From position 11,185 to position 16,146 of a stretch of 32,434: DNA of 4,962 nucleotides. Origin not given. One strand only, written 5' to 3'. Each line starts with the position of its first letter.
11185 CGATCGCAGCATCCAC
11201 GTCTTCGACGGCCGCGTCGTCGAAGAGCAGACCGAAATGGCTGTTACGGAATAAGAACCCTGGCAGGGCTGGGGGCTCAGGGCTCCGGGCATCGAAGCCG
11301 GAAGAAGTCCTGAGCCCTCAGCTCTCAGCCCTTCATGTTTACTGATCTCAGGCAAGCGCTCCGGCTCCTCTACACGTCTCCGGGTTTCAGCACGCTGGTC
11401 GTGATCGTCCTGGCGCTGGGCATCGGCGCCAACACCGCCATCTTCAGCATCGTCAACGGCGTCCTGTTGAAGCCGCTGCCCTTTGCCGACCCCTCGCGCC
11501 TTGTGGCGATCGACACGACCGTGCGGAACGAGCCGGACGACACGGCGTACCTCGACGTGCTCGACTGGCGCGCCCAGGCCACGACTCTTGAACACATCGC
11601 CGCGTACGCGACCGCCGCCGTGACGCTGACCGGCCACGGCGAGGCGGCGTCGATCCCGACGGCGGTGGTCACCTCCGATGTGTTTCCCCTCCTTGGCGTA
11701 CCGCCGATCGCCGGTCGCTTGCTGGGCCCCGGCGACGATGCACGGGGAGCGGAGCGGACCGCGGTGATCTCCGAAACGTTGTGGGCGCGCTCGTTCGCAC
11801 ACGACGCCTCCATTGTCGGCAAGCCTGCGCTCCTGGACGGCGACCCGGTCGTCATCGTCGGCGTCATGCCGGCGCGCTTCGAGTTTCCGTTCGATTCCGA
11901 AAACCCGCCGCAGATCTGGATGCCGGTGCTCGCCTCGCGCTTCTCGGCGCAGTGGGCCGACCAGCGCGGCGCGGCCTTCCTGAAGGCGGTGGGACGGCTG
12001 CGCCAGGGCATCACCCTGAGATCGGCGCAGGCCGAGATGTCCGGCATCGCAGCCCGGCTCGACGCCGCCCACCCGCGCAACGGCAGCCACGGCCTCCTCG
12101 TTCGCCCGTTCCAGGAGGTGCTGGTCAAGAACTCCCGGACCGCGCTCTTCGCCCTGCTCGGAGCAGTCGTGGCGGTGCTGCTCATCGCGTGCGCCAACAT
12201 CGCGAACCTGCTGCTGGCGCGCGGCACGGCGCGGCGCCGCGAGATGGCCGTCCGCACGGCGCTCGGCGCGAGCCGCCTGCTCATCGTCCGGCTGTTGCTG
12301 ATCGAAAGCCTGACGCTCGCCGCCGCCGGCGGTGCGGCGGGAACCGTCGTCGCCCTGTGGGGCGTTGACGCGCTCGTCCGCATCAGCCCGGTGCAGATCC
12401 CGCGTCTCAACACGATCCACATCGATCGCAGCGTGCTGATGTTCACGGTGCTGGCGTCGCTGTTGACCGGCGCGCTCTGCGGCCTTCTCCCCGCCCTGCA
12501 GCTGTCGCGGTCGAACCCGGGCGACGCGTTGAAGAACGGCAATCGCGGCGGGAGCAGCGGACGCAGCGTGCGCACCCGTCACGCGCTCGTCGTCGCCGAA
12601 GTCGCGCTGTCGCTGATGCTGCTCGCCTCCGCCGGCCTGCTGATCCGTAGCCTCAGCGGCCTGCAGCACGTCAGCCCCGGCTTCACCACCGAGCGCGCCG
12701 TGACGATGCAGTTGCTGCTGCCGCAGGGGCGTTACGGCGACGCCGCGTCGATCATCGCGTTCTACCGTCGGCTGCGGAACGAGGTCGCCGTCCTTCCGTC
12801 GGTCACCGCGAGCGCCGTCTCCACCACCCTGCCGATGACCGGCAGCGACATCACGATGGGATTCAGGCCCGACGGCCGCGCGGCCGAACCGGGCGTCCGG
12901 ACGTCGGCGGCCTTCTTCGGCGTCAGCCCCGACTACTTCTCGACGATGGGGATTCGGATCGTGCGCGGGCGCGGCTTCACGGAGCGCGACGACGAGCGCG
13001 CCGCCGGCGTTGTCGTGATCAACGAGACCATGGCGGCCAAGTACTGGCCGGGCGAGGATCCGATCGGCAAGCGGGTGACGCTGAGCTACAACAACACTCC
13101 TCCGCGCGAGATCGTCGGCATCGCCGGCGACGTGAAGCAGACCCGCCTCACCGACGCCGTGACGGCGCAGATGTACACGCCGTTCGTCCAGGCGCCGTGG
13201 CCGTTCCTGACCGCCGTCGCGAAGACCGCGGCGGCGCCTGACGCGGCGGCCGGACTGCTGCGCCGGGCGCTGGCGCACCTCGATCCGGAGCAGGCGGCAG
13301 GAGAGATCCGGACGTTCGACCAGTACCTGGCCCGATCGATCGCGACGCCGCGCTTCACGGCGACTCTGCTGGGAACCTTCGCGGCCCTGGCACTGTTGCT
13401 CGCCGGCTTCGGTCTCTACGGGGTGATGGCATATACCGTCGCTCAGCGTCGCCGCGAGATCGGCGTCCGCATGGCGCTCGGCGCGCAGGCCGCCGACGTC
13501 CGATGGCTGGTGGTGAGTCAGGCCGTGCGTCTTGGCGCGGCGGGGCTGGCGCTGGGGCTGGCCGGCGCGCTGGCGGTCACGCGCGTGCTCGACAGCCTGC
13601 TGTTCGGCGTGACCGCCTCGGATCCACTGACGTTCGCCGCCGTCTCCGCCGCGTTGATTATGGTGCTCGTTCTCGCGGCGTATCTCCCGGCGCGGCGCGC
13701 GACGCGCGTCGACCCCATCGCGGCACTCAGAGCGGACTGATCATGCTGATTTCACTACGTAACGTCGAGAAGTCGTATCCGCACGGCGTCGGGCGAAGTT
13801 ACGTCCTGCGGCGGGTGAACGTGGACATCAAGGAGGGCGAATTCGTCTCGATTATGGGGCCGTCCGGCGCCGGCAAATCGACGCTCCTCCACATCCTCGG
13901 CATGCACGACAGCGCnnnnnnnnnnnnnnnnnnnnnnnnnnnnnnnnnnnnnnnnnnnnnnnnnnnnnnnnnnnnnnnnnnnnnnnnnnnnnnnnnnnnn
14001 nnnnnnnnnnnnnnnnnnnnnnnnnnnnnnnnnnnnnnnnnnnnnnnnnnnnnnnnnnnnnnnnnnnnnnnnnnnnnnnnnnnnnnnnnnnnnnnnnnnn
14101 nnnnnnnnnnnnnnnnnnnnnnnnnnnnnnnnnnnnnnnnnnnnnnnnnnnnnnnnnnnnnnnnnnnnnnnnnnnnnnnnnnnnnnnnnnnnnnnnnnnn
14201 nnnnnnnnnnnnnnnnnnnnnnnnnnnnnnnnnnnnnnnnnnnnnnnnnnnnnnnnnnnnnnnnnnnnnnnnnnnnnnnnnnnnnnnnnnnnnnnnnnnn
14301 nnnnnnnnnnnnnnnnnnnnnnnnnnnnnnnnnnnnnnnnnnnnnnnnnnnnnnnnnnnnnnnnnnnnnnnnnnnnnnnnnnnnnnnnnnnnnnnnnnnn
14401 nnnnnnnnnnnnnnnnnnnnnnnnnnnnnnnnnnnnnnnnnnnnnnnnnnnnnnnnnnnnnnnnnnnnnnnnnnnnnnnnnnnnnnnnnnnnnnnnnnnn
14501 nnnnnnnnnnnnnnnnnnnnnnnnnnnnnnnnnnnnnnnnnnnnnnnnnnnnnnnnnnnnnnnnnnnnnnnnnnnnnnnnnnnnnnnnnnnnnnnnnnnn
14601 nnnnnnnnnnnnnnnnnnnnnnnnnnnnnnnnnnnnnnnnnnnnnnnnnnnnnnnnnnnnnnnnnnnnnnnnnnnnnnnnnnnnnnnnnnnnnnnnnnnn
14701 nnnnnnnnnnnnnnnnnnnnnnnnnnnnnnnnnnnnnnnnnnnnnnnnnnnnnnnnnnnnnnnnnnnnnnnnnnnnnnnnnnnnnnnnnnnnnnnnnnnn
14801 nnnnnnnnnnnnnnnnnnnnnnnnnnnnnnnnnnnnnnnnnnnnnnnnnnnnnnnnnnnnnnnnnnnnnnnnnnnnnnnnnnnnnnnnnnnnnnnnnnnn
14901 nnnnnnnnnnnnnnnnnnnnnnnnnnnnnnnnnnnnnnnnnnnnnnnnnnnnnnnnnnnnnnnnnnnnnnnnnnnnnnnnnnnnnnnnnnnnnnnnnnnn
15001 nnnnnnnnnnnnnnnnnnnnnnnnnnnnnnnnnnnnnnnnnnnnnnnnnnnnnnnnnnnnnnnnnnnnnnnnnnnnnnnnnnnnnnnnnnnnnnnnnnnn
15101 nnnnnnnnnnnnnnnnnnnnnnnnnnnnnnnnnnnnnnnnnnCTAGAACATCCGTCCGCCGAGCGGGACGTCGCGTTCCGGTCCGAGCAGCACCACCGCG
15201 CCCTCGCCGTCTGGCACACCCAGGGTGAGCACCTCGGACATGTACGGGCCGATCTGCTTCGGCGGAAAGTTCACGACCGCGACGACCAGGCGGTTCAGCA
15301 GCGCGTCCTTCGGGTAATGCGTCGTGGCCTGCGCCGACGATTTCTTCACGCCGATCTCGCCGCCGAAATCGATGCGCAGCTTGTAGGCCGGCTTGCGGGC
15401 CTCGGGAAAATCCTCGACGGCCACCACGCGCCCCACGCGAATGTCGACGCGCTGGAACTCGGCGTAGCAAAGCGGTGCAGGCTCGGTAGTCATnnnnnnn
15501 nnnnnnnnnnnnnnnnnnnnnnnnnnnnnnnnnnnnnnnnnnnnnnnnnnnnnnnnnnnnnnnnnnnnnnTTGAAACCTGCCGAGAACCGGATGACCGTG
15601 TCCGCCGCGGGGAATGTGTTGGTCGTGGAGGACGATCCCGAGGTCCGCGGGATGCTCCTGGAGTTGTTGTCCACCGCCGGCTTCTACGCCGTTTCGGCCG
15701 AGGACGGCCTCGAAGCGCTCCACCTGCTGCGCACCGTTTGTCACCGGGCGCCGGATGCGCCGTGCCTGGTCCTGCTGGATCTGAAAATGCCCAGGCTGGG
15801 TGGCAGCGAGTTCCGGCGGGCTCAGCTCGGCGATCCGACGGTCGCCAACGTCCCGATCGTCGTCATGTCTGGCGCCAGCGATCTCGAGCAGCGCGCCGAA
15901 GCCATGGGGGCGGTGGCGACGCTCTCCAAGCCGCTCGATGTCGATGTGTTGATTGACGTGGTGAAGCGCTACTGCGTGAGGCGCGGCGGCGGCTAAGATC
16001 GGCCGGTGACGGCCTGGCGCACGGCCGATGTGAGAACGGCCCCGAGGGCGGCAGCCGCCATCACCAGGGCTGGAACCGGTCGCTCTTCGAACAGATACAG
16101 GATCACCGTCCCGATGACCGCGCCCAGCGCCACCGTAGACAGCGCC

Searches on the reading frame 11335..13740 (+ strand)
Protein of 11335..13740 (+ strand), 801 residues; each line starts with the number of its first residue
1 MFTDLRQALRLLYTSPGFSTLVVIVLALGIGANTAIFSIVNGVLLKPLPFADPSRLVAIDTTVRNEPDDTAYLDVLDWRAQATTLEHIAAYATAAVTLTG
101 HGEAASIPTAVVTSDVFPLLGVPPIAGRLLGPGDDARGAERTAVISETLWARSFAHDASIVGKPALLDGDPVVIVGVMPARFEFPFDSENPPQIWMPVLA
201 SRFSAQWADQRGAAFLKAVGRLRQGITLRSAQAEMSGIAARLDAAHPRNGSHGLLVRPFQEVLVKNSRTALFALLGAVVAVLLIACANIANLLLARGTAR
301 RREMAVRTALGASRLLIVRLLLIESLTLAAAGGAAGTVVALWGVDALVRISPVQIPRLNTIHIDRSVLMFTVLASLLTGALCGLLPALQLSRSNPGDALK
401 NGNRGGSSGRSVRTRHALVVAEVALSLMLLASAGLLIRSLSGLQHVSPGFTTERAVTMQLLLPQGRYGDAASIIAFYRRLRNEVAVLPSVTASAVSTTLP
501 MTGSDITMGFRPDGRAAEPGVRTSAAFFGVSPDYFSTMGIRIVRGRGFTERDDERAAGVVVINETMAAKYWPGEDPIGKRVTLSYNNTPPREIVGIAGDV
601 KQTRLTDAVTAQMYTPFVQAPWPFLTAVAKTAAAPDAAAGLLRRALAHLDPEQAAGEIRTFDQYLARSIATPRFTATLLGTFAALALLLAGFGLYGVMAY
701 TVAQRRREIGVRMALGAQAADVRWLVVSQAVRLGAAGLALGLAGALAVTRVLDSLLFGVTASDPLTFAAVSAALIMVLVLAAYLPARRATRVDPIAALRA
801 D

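Call 79: search_protein_families(library=pfam, proteins=[window:11335-13740:+], max_evalue=0.0001)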
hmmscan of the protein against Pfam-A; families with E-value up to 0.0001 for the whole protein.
window:11335-13740:+ (801 aa): 2 families
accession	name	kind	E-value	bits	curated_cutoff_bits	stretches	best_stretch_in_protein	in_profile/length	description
PF12704.14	MacB_PCD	-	4.1e-38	132.2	27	2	19-235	1-204/207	MacB-like periplasmic core domain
PF02687.27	FtsX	-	7.6e-29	100.6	25.5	2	681-794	2-120/120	FtsX-like permease C-terminal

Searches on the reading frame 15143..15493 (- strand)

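Call 79: search_protein_families(library=pfam, proteins=[window:15143-15493:-], max_evalue=0.0001)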
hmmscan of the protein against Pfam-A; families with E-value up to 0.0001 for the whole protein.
window:15143-15493:- (116 aa): 1 family
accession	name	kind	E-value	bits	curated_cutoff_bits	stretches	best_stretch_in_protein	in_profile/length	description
PF01588.26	tRNA_bind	-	3.5e-15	56.3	27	1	18-112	1-94/96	Putative tRNA binding domain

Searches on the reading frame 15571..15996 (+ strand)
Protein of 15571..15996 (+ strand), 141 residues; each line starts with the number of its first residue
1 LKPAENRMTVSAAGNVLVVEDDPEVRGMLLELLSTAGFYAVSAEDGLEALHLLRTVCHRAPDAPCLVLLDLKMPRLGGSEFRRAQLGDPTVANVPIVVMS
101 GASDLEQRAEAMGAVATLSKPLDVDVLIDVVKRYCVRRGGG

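Call 79: search_protein_families(library=pfam, proteins=[window:15571-15996:+], max_evalue=0.0001)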
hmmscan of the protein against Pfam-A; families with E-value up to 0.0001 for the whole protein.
window:15571-15996:+ (141 aa): 1 family
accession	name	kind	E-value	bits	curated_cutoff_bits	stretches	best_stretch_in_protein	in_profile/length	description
PF00072.30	Response_reg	-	1.1e-15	58.2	30.2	1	16-131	1-110/111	Response regulator receiver domain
